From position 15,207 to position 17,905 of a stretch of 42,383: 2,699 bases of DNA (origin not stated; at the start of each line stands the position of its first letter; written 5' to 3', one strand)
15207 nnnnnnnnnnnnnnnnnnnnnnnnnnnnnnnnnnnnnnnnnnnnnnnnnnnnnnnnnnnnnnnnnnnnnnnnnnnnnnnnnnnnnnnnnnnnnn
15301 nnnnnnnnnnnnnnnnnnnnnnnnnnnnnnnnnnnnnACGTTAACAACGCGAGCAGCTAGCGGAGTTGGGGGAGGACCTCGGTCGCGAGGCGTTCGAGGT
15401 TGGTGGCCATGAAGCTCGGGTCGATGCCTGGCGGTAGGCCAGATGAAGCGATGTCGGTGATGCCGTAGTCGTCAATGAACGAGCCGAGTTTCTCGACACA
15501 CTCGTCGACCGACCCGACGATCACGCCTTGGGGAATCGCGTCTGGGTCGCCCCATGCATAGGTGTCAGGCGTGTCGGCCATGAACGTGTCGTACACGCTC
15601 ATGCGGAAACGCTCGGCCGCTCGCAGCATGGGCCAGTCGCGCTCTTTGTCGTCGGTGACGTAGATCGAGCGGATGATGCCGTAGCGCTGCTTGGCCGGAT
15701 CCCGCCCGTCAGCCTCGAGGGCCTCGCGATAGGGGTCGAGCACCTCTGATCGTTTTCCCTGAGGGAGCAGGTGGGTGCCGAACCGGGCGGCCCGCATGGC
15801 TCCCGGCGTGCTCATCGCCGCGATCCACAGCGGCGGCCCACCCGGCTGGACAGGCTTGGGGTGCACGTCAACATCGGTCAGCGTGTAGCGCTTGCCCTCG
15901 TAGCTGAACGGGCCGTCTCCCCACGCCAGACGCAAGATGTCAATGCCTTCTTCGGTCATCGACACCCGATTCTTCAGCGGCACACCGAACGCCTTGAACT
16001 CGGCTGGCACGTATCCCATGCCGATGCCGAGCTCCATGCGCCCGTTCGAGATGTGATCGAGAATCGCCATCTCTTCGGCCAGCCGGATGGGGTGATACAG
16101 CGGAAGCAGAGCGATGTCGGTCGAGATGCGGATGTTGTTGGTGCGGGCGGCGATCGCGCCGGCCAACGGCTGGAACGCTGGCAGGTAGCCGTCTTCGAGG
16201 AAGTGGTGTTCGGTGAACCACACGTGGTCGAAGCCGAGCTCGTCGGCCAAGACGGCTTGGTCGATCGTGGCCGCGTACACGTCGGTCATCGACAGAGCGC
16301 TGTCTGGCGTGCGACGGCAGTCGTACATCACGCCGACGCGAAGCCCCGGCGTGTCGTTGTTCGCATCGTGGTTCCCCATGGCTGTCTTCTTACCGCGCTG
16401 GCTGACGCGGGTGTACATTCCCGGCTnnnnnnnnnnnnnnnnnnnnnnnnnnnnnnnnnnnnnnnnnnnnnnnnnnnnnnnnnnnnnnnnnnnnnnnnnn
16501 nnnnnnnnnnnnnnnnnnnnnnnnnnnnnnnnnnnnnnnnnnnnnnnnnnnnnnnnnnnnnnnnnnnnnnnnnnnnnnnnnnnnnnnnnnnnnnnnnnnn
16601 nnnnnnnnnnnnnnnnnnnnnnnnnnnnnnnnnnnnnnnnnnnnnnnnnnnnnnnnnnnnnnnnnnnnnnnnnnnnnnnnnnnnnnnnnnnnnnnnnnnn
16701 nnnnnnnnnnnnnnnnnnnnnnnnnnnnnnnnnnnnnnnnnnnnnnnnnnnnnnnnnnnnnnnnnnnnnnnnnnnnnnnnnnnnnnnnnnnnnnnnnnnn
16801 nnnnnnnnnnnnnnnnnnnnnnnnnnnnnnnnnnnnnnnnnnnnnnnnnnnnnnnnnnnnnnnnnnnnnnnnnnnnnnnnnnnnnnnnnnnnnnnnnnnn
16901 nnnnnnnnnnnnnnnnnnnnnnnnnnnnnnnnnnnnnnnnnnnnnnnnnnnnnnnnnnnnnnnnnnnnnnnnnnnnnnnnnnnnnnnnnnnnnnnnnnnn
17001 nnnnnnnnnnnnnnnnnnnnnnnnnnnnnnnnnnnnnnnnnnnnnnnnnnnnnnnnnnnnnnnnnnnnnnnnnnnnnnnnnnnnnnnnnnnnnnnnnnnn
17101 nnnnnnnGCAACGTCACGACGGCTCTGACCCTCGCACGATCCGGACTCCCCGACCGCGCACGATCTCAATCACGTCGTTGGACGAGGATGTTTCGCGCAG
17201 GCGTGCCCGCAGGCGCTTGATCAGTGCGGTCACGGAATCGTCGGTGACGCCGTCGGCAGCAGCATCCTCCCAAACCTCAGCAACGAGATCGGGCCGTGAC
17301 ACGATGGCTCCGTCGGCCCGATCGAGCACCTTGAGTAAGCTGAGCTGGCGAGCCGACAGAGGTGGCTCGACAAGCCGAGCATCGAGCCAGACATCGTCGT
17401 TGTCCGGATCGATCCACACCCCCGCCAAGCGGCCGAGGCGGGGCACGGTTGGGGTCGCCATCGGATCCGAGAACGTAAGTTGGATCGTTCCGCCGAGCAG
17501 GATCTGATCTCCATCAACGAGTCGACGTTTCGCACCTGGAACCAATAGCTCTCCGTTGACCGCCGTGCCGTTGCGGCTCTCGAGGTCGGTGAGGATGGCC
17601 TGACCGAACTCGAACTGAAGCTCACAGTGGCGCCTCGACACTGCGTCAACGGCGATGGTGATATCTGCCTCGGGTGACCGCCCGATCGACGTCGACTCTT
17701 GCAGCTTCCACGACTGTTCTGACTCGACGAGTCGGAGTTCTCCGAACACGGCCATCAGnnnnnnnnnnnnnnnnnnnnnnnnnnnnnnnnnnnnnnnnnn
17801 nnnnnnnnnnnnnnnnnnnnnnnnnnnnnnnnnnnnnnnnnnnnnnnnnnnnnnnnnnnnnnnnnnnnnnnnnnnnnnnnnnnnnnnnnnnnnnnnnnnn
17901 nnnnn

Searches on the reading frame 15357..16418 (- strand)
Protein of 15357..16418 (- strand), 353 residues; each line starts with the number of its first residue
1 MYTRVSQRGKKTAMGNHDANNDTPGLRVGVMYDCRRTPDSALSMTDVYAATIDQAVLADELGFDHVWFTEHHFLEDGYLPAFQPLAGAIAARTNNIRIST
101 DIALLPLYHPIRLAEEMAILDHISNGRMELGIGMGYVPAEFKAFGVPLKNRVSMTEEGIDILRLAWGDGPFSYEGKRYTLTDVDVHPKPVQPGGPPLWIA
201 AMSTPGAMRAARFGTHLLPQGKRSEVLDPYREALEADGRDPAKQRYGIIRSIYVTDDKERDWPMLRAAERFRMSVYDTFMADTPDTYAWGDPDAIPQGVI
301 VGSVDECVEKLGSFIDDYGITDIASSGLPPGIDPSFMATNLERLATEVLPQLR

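Call 67: search_protein_families(library=pfam, proteins=[window:15357-16418:-], max_evalue=0.00001)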
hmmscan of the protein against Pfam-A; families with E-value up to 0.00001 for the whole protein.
window:15357-16418:- (353 aa): 1 family
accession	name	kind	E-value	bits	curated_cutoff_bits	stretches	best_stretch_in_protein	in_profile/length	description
PF00296.26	Bac_luciferase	-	1.8e-57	195.5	27.9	1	44-313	18-306/314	Luciferase-like monooxygenase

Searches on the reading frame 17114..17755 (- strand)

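Call 67: search_protein_families(library=pfam, proteins=[window:17114-17755:-], max_evalue=0.00001)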
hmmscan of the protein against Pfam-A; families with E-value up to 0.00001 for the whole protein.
window:17114-17755:- (213 aa): 3 families
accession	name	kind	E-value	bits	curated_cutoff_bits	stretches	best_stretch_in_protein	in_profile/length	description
PF00498.31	FHA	-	1.8e-18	67.2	20.7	1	22-88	1-67/67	FHA domain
PF00486.34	Trans_reg_C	-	1.8e-13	50.8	26.2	1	132-205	5-76/77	Transcriptional regulatory protein, C terminal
PF16697.10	Yop-YscD_cpl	-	1.2e-09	38.7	33.2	1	20-95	17-90/94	Inner membrane component of T3SS, cytoplasmic domain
